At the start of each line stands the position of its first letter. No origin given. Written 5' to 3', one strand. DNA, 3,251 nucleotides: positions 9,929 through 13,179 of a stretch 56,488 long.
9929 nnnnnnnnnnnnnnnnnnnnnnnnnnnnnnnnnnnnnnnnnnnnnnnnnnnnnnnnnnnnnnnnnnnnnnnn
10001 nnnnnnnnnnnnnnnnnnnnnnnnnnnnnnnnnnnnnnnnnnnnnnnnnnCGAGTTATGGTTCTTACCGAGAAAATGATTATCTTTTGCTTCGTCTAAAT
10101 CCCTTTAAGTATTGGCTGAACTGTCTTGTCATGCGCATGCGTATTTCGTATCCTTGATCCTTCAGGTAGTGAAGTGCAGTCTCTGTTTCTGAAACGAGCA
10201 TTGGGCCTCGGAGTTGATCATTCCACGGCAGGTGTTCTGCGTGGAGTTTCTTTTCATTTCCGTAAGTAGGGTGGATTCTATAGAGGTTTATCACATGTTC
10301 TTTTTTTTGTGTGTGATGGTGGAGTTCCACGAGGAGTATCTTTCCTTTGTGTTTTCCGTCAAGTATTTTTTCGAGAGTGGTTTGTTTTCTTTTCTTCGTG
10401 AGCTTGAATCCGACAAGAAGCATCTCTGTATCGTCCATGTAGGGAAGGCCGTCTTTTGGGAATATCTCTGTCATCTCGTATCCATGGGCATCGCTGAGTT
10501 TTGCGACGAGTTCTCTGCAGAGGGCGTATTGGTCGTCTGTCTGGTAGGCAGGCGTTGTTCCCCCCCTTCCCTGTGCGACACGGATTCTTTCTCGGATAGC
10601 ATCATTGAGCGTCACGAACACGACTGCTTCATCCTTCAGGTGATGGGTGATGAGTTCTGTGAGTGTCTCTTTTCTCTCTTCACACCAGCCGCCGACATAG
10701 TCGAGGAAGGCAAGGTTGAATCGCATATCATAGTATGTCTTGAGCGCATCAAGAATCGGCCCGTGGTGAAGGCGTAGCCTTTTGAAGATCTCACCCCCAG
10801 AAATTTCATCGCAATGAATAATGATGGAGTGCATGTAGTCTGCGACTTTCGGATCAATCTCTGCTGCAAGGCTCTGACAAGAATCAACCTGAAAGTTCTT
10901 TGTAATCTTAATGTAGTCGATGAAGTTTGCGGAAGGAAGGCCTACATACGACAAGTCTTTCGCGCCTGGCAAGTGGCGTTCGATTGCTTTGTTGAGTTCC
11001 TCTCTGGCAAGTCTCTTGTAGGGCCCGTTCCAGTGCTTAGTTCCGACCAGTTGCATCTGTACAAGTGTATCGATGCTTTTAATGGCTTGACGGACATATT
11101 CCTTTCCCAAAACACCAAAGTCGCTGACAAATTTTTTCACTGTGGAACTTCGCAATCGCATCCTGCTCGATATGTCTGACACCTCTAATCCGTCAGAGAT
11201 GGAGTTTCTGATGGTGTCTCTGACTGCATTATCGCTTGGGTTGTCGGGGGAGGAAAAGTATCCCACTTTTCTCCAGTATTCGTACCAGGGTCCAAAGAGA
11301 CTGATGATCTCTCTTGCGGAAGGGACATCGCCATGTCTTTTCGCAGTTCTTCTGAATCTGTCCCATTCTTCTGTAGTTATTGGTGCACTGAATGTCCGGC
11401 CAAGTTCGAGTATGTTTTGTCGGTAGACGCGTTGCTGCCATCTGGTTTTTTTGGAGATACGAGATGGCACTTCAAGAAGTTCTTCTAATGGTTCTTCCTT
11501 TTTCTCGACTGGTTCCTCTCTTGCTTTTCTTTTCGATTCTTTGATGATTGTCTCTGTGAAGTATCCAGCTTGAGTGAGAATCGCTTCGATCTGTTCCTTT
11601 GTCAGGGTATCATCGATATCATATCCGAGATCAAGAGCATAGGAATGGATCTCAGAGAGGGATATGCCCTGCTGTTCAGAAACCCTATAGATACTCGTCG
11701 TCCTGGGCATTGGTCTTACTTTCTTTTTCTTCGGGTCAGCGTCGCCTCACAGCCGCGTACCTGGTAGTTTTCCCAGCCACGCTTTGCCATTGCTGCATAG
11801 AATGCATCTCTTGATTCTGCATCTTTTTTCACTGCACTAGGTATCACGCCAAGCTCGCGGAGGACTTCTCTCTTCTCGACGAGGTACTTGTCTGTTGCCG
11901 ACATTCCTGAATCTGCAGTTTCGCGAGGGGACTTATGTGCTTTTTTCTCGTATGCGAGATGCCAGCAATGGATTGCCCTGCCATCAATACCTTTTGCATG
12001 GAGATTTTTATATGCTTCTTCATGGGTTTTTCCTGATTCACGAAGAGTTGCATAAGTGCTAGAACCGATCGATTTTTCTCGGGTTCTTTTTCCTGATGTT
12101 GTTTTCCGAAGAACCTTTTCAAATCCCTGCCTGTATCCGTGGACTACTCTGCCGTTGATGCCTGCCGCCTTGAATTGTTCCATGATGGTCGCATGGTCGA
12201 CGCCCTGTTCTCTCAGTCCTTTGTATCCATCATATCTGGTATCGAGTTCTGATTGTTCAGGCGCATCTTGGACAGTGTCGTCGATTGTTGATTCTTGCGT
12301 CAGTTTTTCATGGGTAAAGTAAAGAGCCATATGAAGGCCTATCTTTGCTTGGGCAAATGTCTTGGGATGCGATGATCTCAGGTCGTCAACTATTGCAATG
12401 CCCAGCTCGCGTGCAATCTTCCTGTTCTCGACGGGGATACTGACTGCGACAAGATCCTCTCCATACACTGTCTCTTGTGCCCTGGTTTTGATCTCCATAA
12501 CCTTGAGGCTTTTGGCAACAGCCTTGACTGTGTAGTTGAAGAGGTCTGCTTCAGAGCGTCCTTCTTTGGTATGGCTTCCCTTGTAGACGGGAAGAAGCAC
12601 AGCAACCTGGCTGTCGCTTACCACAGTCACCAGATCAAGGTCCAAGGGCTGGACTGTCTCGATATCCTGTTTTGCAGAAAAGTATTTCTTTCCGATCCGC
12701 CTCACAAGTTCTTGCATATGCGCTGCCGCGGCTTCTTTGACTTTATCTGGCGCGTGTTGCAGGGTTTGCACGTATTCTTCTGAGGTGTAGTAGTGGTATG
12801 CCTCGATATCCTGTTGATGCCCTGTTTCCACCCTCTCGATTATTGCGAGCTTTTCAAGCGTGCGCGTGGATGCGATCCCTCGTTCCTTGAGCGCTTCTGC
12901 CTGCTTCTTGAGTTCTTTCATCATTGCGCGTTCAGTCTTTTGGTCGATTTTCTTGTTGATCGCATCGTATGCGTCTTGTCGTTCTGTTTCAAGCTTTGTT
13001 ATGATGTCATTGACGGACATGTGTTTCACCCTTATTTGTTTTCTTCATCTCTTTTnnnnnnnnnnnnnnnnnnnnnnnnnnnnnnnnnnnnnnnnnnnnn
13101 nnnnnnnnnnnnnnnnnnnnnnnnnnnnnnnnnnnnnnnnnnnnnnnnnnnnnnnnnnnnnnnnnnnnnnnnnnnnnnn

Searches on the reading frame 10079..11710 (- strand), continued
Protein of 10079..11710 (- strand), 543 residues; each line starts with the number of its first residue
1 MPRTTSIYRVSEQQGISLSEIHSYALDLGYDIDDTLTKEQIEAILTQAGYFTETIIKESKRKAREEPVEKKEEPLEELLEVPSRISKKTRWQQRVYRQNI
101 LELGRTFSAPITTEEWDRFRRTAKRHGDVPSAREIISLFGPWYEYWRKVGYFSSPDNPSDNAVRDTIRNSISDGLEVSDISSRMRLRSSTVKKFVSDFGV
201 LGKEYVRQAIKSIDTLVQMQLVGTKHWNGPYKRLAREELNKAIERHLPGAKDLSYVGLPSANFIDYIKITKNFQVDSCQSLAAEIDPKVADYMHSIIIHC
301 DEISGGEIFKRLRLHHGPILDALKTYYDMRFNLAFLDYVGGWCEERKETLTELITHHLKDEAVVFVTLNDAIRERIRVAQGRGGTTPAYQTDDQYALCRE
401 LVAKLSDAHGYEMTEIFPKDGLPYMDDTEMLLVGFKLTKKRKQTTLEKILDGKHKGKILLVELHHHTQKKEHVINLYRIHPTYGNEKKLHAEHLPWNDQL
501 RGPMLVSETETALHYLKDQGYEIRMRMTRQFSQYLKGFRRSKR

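Call 77: fold_search(model_id=the predicted structure, library=pdb)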
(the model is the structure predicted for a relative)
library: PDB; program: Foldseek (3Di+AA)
matches with E <= 10: 1084; with E <= 0.001: 151
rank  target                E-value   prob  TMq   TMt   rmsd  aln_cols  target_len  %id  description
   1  8har_A                1.3e-06  1.00  0.23  0.33  18.6       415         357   10  SAH-bound C-Methyltransferase Fur6 from Streptomyces sp. KO-3988 (released 2023-11-01)
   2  8x8j_A                1.9e-06  1.00  0.25  0.53   9.6       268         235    8  The structure of AbBioc in complex with inhibitor sinefungin (released 2024-11-13)
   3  9atv_A                5.2e-06  1.00  0.26  0.46  10.4       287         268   11  X-ray co-crystal structure of NCGC00685960 / NCATS-SM9335 in NNMT (released 2025-03-05)
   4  3k6r                  5.5e-06  1.00  0.24  0.45  13.5       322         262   12  CRYSTAL STRUCTURE OF putative transferase PH0793 FROM PYROCOCCUS HORIKOSHII (released 2009-10-20)
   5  6f5z_A                7.6e-06  1.00  0.23  0.50   9.2       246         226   13  Complex between the Haloferax volcanii Trm112 methyltransferase activator and the Hvo_0019 putative methyltransferase (released 2018-07-11)
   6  8fzb_B                8.5e-06  1.00  0.22  0.34  17.1       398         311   11  Crystal structure of human FAM86A (released 2023-06-21)
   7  7wzg_A                1.2e-05  1.00  0.18  0.39  23.4       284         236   10  Cypemycin N-terminal methyltransferase CypM (released 2023-02-22)
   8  5thy_B                1.2e-05  1.00  0.27  0.37  16.3       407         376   11  Crystal structure of SeMet-Substituted CurJ carbon methyltransferase (released 2016-10-19)
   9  21jx_C                1.6e-05  1.00  0.25  0.45  10.7       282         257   11  Crystal structure of compound 1 bound to human Nicotinamide N-methyltransferase (released 2026-03-11)
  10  3gwz_A                1.6e-05  1.00  0.20  0.30  14.2       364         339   12  Structure of the Mitomycin 7-O-methyltransferase MmcR (released 2010-04-07)
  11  8fzb_A                1.7e-05  1.00  0.25  0.38  17.4       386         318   10  Crystal structure of human FAM86A (released 2023-06-21)
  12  21jx_B                1.8e-05  1.00  0.25  0.46  10.3       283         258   12  Crystal structure of compound 1 bound to human Nicotinamide N-methyltransferase (released 2026-03-11)
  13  4qdk_A                2.0e-05  1.00  0.25  0.54   8.9       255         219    8  Crystal structure of magnesium protoporphyrin IX methyltransferase (ChlM) from Synechocystis PCC 6803 with bound SAH (released 2014-08-06)
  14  6orr_A                2.0e-05  1.00  0.25  0.43  10.9       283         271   11  Co-crystal structure of human NicotinamideN-Methyltransferase (NNMT) in complex with High-Affinity Alkynyl Bisubstrate (released 2019-10-23)
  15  7wzg_C                2.2e-05  1.00  0.19  0.40  22.8       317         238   11  Cypemycin N-terminal methyltransferase CypM (released 2023-02-22)
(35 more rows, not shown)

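Call 89: find_encoding_contigs(protein=P0007, flank=7000, max_places=1)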
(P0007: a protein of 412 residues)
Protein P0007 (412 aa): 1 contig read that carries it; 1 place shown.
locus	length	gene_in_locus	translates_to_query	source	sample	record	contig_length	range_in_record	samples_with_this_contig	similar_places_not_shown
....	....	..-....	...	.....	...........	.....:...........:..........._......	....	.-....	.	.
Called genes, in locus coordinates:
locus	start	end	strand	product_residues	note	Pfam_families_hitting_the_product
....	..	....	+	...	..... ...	-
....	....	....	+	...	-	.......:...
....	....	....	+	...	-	-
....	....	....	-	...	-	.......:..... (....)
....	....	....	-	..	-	?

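Call 90: find_encoding_contigs(protein=P0010, flank=7000, max_places=1)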
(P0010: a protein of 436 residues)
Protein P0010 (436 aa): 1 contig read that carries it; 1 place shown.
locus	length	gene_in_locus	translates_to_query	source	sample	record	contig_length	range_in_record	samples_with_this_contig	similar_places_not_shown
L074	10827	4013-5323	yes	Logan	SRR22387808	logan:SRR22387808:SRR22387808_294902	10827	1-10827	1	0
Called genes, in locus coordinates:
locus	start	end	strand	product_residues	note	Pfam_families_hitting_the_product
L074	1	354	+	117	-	?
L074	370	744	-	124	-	PF00903:Glyoxalase, PF13669:Glyoxalase_4 (faint), PF22677:Ble-like_N (faint)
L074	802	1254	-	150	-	-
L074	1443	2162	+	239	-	-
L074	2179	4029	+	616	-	PF12728:HTH_17 (faint)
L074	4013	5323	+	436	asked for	-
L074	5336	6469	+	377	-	PF20903:SPL, PF04055:Radical_SAM (weak)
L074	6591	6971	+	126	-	-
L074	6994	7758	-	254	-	PF08843:AbiEii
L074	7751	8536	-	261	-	PF13338:AbiEi_4 (faint)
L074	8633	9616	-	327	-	-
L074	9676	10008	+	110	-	-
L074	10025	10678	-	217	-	-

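Call 91: find_encoding_contigs(protein=P0012, flank=7000, max_places=1)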
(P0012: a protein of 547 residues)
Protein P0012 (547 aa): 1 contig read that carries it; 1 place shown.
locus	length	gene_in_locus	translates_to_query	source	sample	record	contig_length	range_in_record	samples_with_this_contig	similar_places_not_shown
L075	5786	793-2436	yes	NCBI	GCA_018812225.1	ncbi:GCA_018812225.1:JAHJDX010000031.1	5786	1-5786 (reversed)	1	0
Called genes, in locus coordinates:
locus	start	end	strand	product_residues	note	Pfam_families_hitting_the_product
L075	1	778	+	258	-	PF12728:HTH_17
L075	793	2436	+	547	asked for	-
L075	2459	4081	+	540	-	-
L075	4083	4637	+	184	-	-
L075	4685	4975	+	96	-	PF17835:NOG1_N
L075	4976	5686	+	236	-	PF17835:NOG1_N, PF00009:GTP_EFTU (faint), PF02421:FeoB_N, PF01926:MMR_HSR1, PF06858:NOG1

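Call 92: find_encoding_contigs(protein=P0016, flank=7000, max_places=1)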
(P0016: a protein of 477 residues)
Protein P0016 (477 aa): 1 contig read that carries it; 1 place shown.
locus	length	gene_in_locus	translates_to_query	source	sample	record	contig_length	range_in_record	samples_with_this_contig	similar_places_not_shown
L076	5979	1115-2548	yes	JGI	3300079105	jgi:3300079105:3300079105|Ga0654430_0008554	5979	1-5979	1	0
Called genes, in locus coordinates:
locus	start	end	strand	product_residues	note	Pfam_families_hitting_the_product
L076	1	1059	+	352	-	?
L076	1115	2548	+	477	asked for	-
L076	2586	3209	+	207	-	-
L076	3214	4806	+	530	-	PF13589:HATPase_c_3 (weak)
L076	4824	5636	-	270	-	-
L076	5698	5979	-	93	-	?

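Call 104: search_protein_families(library=pfam, proteins=[L069:2902-4701:+, L076:3214-4806:+, L069:4771-5997:+, L069:2030-2905:+, L076:2586-3209:+, L076:1-1059:+, L075:2459-4081:+, L075:4083-4637:+, L066:6724-7995:+, L071:2913-4049:+], max_evalue=0.05)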
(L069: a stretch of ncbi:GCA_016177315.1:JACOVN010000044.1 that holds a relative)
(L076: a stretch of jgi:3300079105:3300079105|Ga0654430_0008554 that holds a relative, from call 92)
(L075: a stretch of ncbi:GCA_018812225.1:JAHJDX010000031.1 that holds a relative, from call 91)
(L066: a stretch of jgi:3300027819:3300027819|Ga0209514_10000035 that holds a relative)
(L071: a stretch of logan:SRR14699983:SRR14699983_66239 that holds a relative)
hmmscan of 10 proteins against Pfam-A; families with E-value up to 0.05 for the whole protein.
L069:2902-4701:+ (599 aa): 2 families
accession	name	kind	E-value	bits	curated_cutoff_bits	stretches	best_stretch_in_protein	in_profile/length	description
PF13589.12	HATPase_c_3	-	0.0023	18.4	25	1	41-135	4-97/137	Histidine kinase-, DNA gyrase B-, and HSP90-like ATPase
PF02518.31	HATPase_c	-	0.05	14.5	26.4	0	43-122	9-85/111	Histidine kinase-, DNA gyrase B-, and HSP90-like ATPase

L076:3214-4806:+ (530 aa): 2 families
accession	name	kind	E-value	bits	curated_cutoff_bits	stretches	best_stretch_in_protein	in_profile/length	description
PF13589.12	HATPase_c_3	-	3.7e-07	30.7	25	1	27-141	3-111/137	Histidine kinase-, DNA gyrase B-, and HSP90-like ATPase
PF02518.31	HATPase_c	-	0.0014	19.5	26.4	1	30-95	9-63/111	Histidine kinase-, DNA gyrase B-, and HSP90-like ATPase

L069:4771-5997:+ (408 aa): 0 families

L069:2030-2905:+ (291 aa): 0 families

L076:2586-3209:+ (207 aa): 0 families

L076:1-1059:+ (352 aa): 2 families
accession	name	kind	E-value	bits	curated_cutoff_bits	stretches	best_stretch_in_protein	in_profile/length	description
PF13443.12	HTH_26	-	0.0099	16.5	22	0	160-204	4-48/63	Cro/C1-type HTH DNA-binding domain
PF09520.16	RE_TdeIII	-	0.028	14.5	27.2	0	169-241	65-133/242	Type II restriction endonuclease, TdeIII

L075:2459-4081:+ (540 aa): 3 families
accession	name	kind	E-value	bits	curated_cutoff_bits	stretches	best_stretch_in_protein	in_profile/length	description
PF00156.33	Pribosyltran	-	0.02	14.6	26.3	1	146-235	26-115/158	Phosphoribosyl transferase domain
PF03641.19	Lysine_decarbox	-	0.022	15.4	27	1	452-488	36-70/131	Possible lysine decarboxylase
PF18306.6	LDcluster4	-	0.035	14.1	26.3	0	461-501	84-124/151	SLOG cluster4 family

L075:4083-4637:+ (184 aa): 0 families

L066:6724-7995:+ (423 aa): 0 families

L071:2913-4049:+ (378 aa): 2 families
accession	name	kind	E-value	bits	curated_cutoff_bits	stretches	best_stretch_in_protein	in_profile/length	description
PF01841.26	Transglut_core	-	5.6e-06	27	23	1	126-205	15-99/108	Transglutaminase-like superfamily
PF07395.17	Mig-14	-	0.0014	18.5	22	1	238-338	90-190/264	Mig-14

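Call 105: fold_search(model_id=the predicted structure, library=viral)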
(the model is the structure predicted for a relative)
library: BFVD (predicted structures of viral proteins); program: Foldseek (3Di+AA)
matches with E <= 10: 1404; with E <= 0.001: 21
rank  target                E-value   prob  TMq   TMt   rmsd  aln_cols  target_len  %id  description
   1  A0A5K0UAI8            2.7e-07  1.00  0.28  0.56   7.7       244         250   11  Uncharacterized protein [Yasminevirus sp. GU-2018]
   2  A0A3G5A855            2.0e-06  1.00  0.27  0.45   8.3       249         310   15  Uncharacterized protein [Hyperionvirus sp.]
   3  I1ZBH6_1              5.6e-06  1.00  0.22  0.12  25.0       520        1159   12  (no name in the UniProt tables at hand)
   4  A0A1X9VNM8            1.3e-05  1.00  0.25  0.16  15.0       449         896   11  Putative helicase domain protein [Mimivirus AB-566-O17]
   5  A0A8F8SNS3            2.1e-05  1.00  0.23  0.44  15.3       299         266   13  (no name in the UniProt tables at hand)
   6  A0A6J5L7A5            5.1e-05  0.99  0.17  0.26  21.1       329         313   12  AdoMet_MTases domain containing protein [uncultured Caudovirales phage]
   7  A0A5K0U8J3            5.4e-05  1.00  0.23  0.34   9.7       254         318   14  Class I SAM-dependent methyltransferase [Yasminevirus sp. GU-2018]
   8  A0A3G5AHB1            6.7e-05  1.00  0.26  0.46  15.3       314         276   12  Methyltransferase type 11 domain-containing protein [Satyrvirus sp.]
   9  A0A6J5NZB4            7.5e-05  1.00  0.25  0.51  11.7       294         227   14  Tam Trans-aconitate 2-methyltransferase [uncultured Caudovirales phage]
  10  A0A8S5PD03            7.9e-05  0.85  0.16  0.16  23.2       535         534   11  Terminase large subunit [Siphoviridae sp. ctc6d98]
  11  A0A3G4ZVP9            8.4e-05  1.00  0.27  0.20  13.8       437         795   11  site-specific DNA-methyltransferase (adenine-specific) [Dasosvirus sp.]
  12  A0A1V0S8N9            1.1e-04  1.00  0.18  0.35  20.1       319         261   13  Chromatin organization modifier chromo domain protein [Catovirus CTV1]
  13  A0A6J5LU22            1.3e-04  1.00  0.24  0.27  10.2       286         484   13  AdoMet_MTases domain containing protein [uncultured Caudovirales phage]
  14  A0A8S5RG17            2.1e-04  1.00  0.21  0.22   7.2       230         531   13  Type I restriction enzyme [virus sp. ctE0n6]
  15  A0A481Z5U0            2.4e-04  1.00  0.25  0.14   8.9       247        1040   13  Phosphorylated CTD interacting factor 1 WW domain protein [Pithovirus LCPAC103]
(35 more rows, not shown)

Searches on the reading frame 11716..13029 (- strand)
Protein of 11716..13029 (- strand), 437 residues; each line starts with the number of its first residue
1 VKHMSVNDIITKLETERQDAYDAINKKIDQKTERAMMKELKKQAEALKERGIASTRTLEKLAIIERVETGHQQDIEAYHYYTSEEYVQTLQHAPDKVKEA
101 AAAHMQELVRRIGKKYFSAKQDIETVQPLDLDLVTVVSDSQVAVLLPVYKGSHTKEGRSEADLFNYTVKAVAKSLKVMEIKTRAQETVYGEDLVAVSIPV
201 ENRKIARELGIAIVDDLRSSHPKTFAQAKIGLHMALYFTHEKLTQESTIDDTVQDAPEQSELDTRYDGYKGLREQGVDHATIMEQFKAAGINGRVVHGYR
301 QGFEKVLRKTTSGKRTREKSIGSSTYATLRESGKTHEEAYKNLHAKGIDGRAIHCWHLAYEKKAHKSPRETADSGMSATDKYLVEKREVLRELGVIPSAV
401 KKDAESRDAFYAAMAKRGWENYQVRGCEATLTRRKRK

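Call 10: search_protein_families(library=pfam, proteins=[window:11716-13029:-], max_evalue=0.1)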
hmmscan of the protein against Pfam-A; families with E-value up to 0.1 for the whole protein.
window:11716-13029:- (437 aa): 0 families

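Call 11: search_protein_families(library=padloc, proteins=[window:11716-13029:-], max_evalue=0.1)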
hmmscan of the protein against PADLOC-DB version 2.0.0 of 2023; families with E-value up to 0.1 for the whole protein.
window:11716-13029:- (437 aa): 1 family
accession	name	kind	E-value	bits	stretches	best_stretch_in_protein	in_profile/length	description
PDLC03865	LmuB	-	0.015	11.5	1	5-73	214-280/1007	-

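Call 34: search_protein_families(library=ncbifam, proteins=[window:11716-13029:-], max_evalue=0.1)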
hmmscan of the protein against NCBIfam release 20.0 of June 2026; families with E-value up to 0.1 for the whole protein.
window:11716-13029:- (437 aa): 0 families

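Call 35: search_protein_families(library=phrogs, proteins=[window:11716-13029:-], max_evalue=0.1)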
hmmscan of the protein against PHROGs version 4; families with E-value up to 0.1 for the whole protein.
window:11716-13029:- (437 aa): 2 families
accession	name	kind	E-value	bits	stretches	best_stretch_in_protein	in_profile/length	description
phrog_9767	-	unknown function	0.039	15.2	1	373-426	46-104/114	-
phrog_20422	-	unknown function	0.048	14.3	0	193-218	9-34/43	-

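Call 81: search_solved_structures(query=A6, max_evalue=1)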
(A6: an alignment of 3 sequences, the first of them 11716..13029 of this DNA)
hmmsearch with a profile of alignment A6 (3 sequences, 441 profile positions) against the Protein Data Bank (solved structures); distinct sequences matched with E-value up to 1: 0.
